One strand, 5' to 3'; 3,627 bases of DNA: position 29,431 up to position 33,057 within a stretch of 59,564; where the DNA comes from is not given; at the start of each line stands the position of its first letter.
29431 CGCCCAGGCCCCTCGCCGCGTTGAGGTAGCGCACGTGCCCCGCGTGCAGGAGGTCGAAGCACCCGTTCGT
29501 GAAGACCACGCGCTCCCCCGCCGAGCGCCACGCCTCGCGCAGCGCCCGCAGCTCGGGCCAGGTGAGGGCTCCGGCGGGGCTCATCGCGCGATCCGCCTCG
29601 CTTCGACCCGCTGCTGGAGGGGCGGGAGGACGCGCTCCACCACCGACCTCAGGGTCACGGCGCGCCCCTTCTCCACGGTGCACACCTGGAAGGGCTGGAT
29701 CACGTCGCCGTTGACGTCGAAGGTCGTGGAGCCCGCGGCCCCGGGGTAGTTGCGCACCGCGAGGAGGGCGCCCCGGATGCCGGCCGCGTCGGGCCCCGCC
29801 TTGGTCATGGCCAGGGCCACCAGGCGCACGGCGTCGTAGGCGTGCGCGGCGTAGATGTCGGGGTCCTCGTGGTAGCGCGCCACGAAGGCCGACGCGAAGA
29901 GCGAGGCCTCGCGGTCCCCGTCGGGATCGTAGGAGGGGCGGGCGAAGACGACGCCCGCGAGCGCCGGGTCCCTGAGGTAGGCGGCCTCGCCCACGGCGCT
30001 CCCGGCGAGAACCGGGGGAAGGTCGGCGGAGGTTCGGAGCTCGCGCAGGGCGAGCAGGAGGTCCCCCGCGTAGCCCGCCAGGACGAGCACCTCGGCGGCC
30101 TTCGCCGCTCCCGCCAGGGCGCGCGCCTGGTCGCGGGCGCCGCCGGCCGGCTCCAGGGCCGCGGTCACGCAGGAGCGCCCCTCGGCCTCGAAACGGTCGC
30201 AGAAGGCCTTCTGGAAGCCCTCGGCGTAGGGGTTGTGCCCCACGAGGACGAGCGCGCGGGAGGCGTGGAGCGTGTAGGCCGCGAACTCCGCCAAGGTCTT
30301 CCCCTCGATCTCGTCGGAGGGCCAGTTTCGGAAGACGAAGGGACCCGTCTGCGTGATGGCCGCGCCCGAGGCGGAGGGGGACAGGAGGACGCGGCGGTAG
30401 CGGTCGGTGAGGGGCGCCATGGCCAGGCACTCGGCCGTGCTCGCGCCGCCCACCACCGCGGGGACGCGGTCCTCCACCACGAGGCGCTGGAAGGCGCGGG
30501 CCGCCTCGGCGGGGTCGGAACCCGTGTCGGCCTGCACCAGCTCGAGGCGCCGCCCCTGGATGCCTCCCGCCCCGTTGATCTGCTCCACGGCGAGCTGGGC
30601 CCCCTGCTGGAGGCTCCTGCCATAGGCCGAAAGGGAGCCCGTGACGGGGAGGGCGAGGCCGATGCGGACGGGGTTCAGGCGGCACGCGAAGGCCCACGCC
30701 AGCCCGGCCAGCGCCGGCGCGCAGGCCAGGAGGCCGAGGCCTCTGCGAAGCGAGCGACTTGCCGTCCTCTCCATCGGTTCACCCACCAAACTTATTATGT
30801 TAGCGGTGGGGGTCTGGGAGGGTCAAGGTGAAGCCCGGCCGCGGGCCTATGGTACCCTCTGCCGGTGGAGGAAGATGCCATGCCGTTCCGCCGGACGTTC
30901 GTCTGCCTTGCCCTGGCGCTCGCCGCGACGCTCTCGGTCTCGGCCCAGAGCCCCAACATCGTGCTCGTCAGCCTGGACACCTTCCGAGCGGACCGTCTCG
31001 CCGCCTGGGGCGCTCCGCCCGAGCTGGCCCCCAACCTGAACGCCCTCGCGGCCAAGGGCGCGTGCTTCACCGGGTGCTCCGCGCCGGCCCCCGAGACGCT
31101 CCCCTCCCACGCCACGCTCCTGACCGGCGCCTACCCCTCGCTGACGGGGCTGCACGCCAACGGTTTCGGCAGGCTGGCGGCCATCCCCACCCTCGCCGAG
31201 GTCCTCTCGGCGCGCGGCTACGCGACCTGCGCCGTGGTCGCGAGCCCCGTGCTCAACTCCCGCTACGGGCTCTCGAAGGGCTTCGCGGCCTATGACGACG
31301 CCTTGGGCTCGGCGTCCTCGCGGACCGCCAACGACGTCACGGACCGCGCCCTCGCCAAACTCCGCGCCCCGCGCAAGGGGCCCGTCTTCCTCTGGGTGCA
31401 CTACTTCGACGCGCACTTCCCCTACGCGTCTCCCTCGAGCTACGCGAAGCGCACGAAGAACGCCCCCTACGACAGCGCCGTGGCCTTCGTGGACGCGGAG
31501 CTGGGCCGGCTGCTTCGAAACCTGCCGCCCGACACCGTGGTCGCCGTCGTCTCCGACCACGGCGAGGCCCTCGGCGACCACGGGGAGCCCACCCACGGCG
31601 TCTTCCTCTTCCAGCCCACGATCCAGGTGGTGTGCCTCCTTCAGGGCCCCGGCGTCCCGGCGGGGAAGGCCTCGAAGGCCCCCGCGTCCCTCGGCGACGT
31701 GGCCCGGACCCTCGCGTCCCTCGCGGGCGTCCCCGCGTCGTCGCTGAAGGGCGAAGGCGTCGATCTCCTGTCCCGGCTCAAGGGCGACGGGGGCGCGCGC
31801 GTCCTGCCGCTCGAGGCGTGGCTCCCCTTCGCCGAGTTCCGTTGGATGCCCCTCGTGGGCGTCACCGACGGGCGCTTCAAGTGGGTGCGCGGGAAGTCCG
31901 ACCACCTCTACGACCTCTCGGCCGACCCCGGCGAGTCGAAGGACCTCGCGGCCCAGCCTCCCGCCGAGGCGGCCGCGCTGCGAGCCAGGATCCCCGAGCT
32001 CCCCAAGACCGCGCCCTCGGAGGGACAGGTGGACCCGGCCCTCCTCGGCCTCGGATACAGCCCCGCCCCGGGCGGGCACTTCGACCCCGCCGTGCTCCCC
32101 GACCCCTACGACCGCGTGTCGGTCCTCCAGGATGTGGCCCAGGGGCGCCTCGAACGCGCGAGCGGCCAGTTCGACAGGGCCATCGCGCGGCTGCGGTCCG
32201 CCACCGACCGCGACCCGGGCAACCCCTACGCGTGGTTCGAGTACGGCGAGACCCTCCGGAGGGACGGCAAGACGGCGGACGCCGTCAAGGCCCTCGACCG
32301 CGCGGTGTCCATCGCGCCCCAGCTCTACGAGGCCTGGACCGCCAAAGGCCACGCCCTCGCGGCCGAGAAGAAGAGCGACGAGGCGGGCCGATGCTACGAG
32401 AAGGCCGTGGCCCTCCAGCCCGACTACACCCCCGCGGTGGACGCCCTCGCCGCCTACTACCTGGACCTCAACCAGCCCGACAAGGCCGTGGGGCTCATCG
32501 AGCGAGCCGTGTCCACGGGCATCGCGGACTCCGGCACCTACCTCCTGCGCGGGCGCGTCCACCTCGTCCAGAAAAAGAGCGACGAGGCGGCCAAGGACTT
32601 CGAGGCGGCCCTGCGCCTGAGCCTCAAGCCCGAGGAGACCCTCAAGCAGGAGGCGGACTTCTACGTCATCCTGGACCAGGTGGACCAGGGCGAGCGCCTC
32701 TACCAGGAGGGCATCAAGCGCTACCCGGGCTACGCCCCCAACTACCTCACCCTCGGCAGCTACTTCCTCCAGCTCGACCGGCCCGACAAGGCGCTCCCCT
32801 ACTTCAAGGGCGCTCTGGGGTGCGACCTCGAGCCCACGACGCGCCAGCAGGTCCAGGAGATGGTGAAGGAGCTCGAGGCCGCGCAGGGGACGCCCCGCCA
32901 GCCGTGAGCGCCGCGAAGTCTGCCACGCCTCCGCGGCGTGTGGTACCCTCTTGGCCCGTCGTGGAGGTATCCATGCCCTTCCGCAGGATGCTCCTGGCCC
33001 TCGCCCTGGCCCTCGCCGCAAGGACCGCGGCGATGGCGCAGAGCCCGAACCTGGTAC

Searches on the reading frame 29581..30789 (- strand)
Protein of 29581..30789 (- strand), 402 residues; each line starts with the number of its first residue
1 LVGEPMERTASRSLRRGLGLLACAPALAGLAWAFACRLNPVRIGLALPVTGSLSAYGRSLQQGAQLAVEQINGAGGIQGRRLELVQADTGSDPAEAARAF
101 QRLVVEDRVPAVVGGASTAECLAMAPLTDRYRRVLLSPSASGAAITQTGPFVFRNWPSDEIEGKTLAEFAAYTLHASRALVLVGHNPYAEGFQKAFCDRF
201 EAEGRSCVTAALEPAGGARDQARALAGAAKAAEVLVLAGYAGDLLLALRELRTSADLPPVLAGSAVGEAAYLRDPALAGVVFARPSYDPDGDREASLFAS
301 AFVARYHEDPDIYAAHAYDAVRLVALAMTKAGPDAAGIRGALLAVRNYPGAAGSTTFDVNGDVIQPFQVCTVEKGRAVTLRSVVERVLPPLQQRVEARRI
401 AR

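Call 58: search_protein_families(library=pfam, proteins=[window:29581-30789:-], max_evalue=0.00001)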
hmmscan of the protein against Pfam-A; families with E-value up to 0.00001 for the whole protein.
window:29581-30789:- (402 aa): 3 families
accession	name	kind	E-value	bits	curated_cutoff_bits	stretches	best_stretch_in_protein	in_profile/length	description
PF13458.12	Peripla_BP_6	-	9.7e-52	177.2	31.7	1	40-375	1-341/343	Periplasmic binding protein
PF01094.35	ANF_receptor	-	1.4e-18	67.6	25.4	1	62-238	4-184/353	Receptor family ligand binding region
PF13433.12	Peripla_BP_5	-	5.9e-17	62.3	27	1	41-359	1-322/363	Periplasmic binding protein domain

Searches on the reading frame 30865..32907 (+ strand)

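Call 74: search_protein_families(library=pfam, proteins=[window:30865-32907:+], max_evalue=0.00001)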
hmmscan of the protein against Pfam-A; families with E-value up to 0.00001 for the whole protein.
window:30865-32907:+ (680 aa): 17 families
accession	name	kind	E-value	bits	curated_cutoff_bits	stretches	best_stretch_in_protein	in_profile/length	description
PF00884.28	Sulfatase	-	5.3e-32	111.8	25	1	30-289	1-301/301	Sulfatase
PF07719.23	TPR_2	-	1.7e-23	81.2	27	0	489-521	2-34/34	Tetratricopeptide repeat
PF13428.12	TPR_14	-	5.1e-23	79.7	23.5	0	426-462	7-43/44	Tetratricopeptide repeat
PF13432.12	TPR_16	-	3.1e-21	75.9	32.7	1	425-486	2-63/65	Tetratricopeptide repeat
PF13181.12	TPR_8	-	3.2e-19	67.8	25.7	0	488-521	1-34/34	Tetratricopeptide repeat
PF13431.12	TPR_17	-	3.7e-18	64.7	24.4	0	446-474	5-33/34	Tetratricopeptide repeat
PF00515.34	TPR_1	-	9.2e-17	60.5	27.8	0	489-521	2-34/34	Tetratricopeptide repeat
PF01663.27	Phosphodiest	-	1.5e-15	58.1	23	1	33-101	2-67/342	Type I phosphodiesterase / nucleotide pyrophosphatase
PF14559.12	TPR_19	-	1.9e-14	54.2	25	1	432-487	3-58/68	Tetratricopeptide repeat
PF13424.12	TPR_12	-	4.3e-14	52.9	30.1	0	425-485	15-76/77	Tetratricopeptide repeat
PF13414.12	TPR_11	-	3.1e-11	43.2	26.8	0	427-464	1-38/42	TPR repeat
PF13176.12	TPR_7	-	8.4e-09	35.3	27.9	0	427-454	6-35/36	Tetratricopeptide repeat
PF13429.12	TPR_15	-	3.1e-08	33.8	26.2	0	555-648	145-238/280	Tetratricopeptide repeat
PF23914.1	TPR_CcmH_CycH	-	1.4e-07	31.9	42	0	443-543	39-142/158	Cytochrome c-type biogenesis protein H TPR domain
PF12895.13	ANAPC3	-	1.3e-06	29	27.2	0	435-513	4-81/82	Anaphase-promoting complex, cyclosome, subunit 3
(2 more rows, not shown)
